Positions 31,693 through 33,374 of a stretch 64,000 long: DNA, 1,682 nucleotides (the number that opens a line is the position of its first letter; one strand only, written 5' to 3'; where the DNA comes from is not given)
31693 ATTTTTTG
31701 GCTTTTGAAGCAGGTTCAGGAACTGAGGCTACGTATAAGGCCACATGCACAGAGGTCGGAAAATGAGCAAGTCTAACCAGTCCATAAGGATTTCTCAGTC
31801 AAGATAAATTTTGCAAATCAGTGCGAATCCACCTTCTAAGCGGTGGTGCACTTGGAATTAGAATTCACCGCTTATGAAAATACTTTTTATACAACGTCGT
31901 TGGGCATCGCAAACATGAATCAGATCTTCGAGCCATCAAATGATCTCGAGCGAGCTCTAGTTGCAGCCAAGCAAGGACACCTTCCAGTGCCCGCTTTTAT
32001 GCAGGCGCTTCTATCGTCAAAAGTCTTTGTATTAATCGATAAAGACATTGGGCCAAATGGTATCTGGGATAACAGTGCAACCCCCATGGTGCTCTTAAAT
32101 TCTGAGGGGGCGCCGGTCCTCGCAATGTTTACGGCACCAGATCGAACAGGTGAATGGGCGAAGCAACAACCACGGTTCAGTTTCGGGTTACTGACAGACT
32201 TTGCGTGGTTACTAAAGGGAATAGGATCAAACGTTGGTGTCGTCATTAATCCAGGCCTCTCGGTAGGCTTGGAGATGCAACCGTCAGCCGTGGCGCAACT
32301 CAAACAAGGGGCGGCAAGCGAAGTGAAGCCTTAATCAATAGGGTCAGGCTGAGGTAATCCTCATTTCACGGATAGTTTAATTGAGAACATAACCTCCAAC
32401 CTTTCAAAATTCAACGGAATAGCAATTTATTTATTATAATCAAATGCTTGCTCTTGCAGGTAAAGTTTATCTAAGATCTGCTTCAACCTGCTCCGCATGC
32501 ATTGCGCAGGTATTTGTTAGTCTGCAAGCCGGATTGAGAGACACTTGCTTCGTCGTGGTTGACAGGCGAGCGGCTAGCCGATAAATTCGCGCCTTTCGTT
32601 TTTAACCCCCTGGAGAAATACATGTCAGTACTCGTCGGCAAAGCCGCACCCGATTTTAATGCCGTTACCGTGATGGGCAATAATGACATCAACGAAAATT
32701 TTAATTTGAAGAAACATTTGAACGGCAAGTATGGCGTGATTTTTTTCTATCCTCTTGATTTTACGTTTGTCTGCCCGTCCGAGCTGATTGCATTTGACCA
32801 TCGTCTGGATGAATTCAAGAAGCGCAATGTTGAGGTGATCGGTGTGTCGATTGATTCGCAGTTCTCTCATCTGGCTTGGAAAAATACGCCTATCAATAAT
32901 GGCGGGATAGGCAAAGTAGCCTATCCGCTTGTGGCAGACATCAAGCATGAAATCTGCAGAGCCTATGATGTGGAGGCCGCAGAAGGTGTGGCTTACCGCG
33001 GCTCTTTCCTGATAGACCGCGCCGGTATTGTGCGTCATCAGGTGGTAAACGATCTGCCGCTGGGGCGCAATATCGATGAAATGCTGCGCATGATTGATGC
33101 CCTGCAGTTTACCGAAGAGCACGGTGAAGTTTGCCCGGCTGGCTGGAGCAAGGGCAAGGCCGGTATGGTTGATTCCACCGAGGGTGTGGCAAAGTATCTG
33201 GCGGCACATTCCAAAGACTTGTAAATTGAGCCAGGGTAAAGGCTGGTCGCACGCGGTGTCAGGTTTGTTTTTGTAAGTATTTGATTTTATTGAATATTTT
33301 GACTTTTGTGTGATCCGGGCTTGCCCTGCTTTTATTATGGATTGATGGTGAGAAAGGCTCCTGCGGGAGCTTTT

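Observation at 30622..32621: AT-rich cassette-like island: three small unrelated ORFs with a shared upstream motif, bounded by a direct repeat, between the Pil-Chp operon and the peroxiredoxin gene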

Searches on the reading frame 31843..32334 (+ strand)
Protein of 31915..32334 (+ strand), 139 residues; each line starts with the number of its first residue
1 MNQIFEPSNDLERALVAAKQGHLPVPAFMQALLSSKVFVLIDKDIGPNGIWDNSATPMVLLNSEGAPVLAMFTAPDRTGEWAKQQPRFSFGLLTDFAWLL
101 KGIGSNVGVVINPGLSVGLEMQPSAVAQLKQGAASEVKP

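Call 8: search_protein_families(library=pfam, proteins=[window:31915-32334:+, window:31843-32334:+], max_evalue=1)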
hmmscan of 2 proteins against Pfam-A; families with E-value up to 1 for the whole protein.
window:31915-32334:+ (139 aa): 2 families
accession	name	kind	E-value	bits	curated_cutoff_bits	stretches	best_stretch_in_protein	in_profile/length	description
PF07179.17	SseB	-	3.4e-13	50.3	21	1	11-127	1-123/124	SseB protein N-terminal domain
PF13454.12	NAD_binding_9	-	0.25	11.7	21.8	1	42-86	32-76/155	FAD-NAD(P)-binding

window:31843-32334:+ (163 aa): 1 family
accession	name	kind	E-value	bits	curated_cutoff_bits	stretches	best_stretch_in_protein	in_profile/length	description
PF07179.17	SseB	-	5.5e-13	49.6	21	1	35-151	1-123/124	SseB protein N-terminal domain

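Call 37: find_homologous_proteins(query=window:31915-32334:+, max_evalue=0.00001)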
Query window:31915-32334:+ (139 aa): 44 proteins with E <= 0.00001 among 69 candidates.
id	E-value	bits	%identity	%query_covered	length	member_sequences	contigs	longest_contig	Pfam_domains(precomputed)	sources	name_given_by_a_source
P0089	5.8e-85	300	100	100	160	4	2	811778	PF07179.18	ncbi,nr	ncbi:MAG TPA: SseB family protein [Gallionellaceae bacterium]|nr:SseB family protein [Gallionellacea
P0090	2.7e-67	243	82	98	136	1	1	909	PF07179.18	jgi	jgi:hypothetical protein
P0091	1.2e-62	228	79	94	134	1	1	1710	PF07179.18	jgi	jgi:hypothetical protein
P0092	2.8e-61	223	76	96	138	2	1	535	PF07179.18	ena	-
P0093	3.0e-61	223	75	94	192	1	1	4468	PF07179.18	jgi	jgi:hypothetical protein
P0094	3.9e-61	223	75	96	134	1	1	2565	PF07179.18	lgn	-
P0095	4.7e-57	210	70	98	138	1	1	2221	PF07179.18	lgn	-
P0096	2.5e-56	207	68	94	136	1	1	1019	PF07179.18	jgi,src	-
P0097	6.4e-53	196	66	98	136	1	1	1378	PF07179.18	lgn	-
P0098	5.9e-50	187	82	74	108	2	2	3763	PF07179.18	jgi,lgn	jgi:hypothetical protein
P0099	4.1e-49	184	78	76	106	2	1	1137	PF07179.18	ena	-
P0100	1.7e-48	182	64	95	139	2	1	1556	PF07179.18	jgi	-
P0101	4.1e-48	181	64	95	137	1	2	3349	PF07179.18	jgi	jgi:hypothetical protein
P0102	5.0e-47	177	64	95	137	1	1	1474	PF07179.18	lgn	-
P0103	5.8e-47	177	62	96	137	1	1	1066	PF07179.18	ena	-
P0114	9.7e-42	160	57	96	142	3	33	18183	PF07179.18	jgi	jgi:hypothetical protein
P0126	1.4e-37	147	54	96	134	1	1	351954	PF07179.18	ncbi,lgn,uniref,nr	ncbi:MAG: SseB family protein [Hylemonella sp.]|uniref:SseB family protein n=1 Tax=Hylemonella sp. T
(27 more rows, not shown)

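Call 39: find_encoding_contigs(protein=P0093, flank=5000, max_places=2)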
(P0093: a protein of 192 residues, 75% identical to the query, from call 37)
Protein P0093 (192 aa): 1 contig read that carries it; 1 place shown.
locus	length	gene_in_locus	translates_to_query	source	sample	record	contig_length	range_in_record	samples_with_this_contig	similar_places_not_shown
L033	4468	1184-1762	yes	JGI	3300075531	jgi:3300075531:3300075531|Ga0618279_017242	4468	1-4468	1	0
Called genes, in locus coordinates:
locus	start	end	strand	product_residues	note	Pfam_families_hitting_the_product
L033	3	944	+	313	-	?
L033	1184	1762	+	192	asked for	PF07179:SseB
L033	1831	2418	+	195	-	-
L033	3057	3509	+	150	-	PF00903:Glyoxalase, PF13669:Glyoxalase_4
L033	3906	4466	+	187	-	?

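Call 40: find_encoding_contigs(protein=P0098, flank=5000, max_places=2)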
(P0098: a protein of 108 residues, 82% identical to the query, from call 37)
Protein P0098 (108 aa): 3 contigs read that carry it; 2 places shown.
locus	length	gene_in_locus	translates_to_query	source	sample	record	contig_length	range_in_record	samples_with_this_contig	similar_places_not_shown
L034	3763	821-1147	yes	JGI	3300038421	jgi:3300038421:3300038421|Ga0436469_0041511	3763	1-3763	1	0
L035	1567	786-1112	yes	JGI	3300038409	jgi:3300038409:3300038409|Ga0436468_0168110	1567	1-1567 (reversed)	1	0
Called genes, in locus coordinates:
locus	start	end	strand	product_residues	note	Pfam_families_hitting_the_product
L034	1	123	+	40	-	?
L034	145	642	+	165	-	PF03073:TspO_MBR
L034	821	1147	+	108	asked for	PF07179:SseB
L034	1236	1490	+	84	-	-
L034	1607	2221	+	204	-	PF00313:CSD, PF06961:DUF1294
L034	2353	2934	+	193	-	PF02627:CMD (faint)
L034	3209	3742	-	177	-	PF02371:Transposase_20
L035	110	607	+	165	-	PF03073:TspO_MBR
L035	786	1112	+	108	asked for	PF07179:SseB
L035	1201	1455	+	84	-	-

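Call 41: find_encoding_contigs(protein=P0114, flank=5000, max_places=3)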
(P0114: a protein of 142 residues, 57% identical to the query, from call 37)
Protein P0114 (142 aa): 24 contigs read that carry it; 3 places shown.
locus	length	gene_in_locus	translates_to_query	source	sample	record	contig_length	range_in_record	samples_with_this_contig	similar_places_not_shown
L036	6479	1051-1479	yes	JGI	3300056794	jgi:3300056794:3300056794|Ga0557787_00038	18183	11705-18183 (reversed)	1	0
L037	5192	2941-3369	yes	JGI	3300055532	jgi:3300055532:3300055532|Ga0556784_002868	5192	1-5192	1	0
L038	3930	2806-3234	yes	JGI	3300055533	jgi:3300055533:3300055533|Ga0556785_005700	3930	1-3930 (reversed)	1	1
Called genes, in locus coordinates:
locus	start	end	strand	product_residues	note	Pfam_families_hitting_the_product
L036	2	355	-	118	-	?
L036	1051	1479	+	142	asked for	PF07179:SseB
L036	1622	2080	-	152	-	PF00903:Glyoxalase, PF18029:Glyoxalase_6, PF22656:At5g48480-like_N (weak), PF22650:At5g48480-like_C (weak)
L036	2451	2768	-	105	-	-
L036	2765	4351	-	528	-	PF13007:LZ_Tnp_IS66, PF13005:zf-IS66, PF03050:DDE_Tnp_IS66, PF13817:DDE_Tnp_IS66_C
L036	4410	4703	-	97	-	PF05717:TnpB_IS66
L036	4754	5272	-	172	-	PF01527:HTH_Tnp_1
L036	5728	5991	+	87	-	PF01527:HTH_Tnp_1, PF13518:HTH_28 (faint)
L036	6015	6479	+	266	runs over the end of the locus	PF00665:rve, PF13683:rve_3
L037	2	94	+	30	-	?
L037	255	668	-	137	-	-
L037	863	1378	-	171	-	PF10412:TrwB_AAD_bind, PF12696:TraG-D_C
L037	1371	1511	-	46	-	-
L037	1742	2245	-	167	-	-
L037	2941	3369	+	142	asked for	PF07179:SseB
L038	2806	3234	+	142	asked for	PF07179:SseB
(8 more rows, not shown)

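Call 42: find_encoding_contigs(protein=P0126, flank=5000, max_places=1)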
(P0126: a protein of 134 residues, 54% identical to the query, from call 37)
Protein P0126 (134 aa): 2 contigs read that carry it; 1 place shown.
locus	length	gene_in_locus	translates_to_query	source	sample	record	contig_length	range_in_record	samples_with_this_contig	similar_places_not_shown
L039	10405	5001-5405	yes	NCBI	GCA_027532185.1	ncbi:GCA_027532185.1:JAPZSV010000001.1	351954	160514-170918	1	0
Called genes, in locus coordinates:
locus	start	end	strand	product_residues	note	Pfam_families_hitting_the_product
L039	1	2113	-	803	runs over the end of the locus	PF00580:UvrD-helicase, PF13245:AAA_19, PF13087:AAA_12 (faint), PF13361:UvrD_C, PF13538:UvrD_C_2, PF21196:PcrA_UvrD_tudor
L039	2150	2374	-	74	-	-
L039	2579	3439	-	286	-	PF20434:BD-FAE, PF07859:Abhydrolase_3, PF12697:Abhydrolase_6 (weak), PF00135:COesterase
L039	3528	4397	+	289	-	PF03446:NAD_binding_2, PF03807:F420_oxidored (weak), PF14833:NAD_binding_11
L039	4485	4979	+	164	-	-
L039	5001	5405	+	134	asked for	PF07179:SseB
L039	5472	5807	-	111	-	PF00543:P-II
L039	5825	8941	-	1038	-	PF00873:ACR_tran, PF03176:MMPL (faint)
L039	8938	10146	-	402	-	PF25997:BSH_YhbJ (faint), PF25919:BSH_CusB (weak), PF25973:BSH_CzcB, PF25954:Beta-barrel_RND_2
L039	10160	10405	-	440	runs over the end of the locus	PF02321:OEP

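Call 74: search_protein_families(library=pfam, proteins=[L034:821-1147:+], max_evalue=0.01)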
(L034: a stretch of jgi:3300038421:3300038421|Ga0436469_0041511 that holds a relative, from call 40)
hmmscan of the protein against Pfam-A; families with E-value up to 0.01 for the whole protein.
L034:821-1147:+ (108 aa): 1 family
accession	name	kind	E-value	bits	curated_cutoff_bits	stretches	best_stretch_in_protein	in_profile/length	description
PF07179.17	SseB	-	1.1e-09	39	21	1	1-99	22-123/124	SseB protein N-terminal domain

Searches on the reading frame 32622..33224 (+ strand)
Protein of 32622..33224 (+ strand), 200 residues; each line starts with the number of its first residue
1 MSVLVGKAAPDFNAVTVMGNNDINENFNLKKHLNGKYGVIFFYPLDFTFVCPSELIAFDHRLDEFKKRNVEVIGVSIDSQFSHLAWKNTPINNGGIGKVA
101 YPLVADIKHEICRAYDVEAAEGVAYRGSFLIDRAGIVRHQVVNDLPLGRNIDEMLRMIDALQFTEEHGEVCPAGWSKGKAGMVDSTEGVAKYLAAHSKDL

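Call 8: search_protein_families(library=pfam, proteins=[window:32622-33224:+], max_evalue=1)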
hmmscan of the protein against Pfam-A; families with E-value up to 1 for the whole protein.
window:32622-33224:+ (200 aa): 5 families
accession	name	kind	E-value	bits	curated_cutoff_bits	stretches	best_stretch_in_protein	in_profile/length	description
PF00578.27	AhpC-TSA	-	5.7e-35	120.4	26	1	5-139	1-123/124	AhpC/TSA family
PF08534.16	Redoxin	-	1.8e-16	60.7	26.6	1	5-146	2-137/148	Redoxin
PF10417.14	1-cysPrx_C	-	1.7e-11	44.3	21.1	1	160-193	1-39/41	C-terminal domain of 1-Cys peroxiredoxin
PF13905.12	Thioredoxin_8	-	0.013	16.3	27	1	55-119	23-81/94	Thioredoxin-like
PF02630.20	SCO1-SenC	-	0.18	12.2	22.8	1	30-78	16-66/134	SCO1/SenC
